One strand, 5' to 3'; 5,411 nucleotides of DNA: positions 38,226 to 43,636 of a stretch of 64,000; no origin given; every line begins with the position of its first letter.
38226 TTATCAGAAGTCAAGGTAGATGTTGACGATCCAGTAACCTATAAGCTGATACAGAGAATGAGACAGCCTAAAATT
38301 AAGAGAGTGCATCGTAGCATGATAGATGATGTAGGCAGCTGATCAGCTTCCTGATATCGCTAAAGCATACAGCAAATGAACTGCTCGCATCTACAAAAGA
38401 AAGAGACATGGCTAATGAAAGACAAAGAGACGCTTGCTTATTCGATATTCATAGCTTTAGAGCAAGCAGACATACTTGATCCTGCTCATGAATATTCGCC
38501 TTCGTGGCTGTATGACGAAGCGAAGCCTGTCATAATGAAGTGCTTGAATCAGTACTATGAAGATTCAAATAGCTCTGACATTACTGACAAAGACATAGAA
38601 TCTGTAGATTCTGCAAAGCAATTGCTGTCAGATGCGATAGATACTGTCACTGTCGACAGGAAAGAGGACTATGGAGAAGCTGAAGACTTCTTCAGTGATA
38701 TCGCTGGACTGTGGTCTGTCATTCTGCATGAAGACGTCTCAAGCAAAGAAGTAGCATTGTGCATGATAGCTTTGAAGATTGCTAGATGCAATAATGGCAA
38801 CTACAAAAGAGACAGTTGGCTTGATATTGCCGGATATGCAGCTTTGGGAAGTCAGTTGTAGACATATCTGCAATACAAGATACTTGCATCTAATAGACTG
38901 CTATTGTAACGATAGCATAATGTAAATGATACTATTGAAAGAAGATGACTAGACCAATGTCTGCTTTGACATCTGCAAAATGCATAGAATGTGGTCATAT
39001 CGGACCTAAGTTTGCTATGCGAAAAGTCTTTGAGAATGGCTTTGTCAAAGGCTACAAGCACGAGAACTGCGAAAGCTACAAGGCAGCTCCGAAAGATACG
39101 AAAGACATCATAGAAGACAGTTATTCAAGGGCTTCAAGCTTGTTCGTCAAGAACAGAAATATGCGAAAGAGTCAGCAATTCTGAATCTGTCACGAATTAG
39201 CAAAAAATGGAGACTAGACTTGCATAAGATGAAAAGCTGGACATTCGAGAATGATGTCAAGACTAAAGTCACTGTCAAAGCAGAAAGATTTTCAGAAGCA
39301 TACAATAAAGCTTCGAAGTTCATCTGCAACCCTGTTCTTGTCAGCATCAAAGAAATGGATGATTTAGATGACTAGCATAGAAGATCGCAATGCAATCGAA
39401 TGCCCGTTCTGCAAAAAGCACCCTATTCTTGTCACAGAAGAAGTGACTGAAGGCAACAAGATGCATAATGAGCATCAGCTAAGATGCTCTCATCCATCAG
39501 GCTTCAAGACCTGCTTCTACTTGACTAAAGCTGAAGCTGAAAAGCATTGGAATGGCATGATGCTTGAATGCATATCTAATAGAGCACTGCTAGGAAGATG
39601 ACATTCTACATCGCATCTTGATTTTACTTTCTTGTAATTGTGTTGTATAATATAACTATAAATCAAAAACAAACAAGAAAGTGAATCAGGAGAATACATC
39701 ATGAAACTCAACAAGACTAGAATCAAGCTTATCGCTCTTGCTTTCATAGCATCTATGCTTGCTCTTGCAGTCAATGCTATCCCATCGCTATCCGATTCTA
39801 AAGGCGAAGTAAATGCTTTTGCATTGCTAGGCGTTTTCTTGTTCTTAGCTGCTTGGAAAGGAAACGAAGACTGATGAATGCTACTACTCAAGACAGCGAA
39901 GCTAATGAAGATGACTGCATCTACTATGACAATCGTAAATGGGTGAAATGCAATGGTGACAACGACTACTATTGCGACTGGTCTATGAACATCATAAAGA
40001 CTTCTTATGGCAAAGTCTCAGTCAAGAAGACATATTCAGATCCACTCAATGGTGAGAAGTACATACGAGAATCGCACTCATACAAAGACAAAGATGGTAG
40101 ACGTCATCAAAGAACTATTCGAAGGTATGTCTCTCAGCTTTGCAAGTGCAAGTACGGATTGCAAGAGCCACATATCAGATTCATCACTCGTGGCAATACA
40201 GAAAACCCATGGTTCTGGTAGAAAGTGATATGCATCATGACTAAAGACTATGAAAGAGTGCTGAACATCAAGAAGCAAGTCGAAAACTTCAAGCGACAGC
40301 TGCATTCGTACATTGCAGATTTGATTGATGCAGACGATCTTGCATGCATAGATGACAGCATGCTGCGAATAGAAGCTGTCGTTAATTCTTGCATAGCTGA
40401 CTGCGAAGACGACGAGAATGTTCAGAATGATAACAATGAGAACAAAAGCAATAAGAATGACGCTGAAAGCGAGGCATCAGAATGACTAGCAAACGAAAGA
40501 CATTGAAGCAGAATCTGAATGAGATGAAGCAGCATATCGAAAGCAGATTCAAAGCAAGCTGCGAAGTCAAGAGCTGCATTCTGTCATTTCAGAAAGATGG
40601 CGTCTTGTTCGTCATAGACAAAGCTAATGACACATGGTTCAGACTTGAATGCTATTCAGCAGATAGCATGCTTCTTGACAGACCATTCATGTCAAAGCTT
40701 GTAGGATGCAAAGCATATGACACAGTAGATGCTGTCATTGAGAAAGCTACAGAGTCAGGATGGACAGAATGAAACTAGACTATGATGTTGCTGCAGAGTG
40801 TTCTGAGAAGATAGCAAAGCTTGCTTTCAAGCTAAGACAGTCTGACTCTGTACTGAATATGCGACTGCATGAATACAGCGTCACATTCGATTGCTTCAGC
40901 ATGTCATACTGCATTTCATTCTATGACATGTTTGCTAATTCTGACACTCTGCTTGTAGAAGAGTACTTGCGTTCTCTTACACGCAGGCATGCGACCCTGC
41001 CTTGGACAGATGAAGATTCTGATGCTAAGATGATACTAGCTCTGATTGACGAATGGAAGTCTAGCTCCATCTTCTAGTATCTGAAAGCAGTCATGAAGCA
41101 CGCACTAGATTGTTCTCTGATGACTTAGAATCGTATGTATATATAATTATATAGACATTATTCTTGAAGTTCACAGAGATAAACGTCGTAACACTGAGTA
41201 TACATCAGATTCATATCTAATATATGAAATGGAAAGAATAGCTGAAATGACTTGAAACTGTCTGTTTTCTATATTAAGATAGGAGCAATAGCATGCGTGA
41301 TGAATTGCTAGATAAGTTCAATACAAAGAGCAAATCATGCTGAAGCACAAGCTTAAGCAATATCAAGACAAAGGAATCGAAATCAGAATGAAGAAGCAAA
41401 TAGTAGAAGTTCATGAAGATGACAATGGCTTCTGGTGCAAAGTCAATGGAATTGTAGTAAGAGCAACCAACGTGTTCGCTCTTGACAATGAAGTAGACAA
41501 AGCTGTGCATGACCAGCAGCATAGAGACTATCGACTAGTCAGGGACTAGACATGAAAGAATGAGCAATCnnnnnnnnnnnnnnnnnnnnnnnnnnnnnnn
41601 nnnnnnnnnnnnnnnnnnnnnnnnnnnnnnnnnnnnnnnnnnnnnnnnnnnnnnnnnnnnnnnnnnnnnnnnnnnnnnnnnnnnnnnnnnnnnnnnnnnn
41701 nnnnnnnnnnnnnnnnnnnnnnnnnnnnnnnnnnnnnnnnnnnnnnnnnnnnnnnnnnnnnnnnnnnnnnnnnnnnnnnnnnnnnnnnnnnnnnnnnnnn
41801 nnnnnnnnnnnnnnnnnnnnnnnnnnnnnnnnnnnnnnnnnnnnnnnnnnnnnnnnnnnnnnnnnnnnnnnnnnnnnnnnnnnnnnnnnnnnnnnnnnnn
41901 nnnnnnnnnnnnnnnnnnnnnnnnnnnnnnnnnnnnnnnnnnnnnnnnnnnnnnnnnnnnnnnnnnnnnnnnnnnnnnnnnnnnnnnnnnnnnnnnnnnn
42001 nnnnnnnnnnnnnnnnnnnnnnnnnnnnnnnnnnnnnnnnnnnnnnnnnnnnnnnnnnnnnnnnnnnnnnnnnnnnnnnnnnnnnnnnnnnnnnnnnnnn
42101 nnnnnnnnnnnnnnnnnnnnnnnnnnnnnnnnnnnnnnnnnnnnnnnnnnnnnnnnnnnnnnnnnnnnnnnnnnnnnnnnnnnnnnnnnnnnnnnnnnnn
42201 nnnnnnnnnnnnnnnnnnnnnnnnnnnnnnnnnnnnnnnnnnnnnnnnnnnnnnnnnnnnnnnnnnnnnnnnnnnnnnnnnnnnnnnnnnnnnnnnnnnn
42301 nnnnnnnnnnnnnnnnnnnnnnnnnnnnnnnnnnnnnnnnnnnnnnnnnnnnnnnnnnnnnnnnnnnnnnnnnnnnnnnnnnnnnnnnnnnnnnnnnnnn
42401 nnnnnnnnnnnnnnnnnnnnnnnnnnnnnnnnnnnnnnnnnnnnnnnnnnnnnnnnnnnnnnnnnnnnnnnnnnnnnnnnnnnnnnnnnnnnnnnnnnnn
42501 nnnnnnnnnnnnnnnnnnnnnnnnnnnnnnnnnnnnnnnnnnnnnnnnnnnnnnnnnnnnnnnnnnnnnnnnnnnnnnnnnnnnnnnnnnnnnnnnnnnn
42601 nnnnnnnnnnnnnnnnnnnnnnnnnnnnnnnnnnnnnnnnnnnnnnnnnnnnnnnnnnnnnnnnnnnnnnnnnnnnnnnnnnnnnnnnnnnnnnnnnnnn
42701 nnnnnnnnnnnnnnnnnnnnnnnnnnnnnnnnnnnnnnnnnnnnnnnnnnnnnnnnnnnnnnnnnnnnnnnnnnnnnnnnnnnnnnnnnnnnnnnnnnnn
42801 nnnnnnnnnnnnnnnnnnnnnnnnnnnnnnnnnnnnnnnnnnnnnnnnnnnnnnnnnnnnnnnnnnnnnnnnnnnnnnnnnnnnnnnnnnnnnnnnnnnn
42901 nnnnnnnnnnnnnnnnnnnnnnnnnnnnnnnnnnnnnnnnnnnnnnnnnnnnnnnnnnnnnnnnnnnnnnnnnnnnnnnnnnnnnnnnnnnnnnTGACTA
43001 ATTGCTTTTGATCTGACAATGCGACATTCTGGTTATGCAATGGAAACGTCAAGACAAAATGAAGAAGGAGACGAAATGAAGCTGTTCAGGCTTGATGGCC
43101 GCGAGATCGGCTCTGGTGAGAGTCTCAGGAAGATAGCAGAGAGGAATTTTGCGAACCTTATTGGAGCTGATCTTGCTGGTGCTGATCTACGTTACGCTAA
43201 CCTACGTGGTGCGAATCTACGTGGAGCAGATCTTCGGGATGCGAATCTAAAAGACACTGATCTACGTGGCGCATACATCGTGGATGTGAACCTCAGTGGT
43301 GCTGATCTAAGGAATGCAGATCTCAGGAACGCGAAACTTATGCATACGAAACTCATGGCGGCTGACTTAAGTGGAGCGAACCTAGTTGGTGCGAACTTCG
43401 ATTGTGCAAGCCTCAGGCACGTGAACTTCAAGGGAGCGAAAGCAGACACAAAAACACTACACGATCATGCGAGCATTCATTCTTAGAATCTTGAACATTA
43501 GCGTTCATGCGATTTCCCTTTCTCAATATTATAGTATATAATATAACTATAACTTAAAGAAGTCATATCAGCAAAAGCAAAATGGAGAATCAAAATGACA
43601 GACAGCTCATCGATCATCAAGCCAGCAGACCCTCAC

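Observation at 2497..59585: Family of roughly 100-bp near-perfect palindromes at cassette ends (8 full and 2 reduced copies)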

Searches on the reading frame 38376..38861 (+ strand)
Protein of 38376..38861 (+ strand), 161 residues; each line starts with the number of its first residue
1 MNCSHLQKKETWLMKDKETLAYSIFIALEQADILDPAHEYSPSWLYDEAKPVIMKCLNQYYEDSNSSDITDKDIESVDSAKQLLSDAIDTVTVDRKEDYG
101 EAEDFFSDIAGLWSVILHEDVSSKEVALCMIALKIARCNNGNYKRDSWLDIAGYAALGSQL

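Call 66: search_protein_families(library=phrogs, proteins=[window:38376-38861:+], max_evalue=0.001)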
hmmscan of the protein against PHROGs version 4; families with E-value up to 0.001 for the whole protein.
window:38376-38861:+ (161 aa): 7 families
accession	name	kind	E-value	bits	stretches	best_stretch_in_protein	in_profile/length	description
phrog_474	-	other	5.7e-28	99.6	1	65-159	113-208/274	phosphofructokinase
phrog_6328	-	unknown function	1.6e-27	98.2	1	55-160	135-240/249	-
phrog_1167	-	other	9.5e-23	82.3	1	81-160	4-83/169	phosphofructokinase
phrog_1597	-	unknown function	6.9e-15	56.9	1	80-159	98-177/189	-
phrog_6342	-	unknown function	1.4e-12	49.2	1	80-159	51-130/236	-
phrog_18396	-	unknown function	6.4e-12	47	1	81-160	158-243/248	-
phrog_17775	-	unknown function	1.2e-05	26.5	1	96-157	86-153/163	-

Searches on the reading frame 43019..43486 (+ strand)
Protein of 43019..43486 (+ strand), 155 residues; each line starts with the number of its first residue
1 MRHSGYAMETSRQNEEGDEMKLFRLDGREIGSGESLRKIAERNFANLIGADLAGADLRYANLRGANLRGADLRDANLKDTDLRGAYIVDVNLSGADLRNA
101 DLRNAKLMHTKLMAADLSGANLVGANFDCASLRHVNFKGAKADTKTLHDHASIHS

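Call 66: search_protein_families(library=phrogs, proteins=[window:43019-43486:+], max_evalue=0.001)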
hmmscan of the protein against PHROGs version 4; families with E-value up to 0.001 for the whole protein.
window:43019-43486:+ (155 aa): 9 families
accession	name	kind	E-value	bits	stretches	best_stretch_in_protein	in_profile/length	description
phrog_7713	-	unknown function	1.1e-28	100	3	65-107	30-72/103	-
phrog_31265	-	unknown function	7.7e-21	76.2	1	36-132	55-151/264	-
phrog_923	-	unknown function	1.4e-19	70.4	1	44-144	796-902/990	-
phrog_15350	-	unknown function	1.5e-16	61.3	1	40-152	154-271/494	-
phrog_31567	-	unknown function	2.6e-12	48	1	30-76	30-74/151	-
phrog_12514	-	unknown function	5.7e-11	43.3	1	48-144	128-228/287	-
phrog_30240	-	unknown function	3.4e-10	40.3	1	45-139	151-252/438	-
phrog_7653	-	unknown function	0.00036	19.9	1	52-140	203-290/782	-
phrog_29553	-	unknown function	0.00099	19.8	0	60-72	20-32/63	-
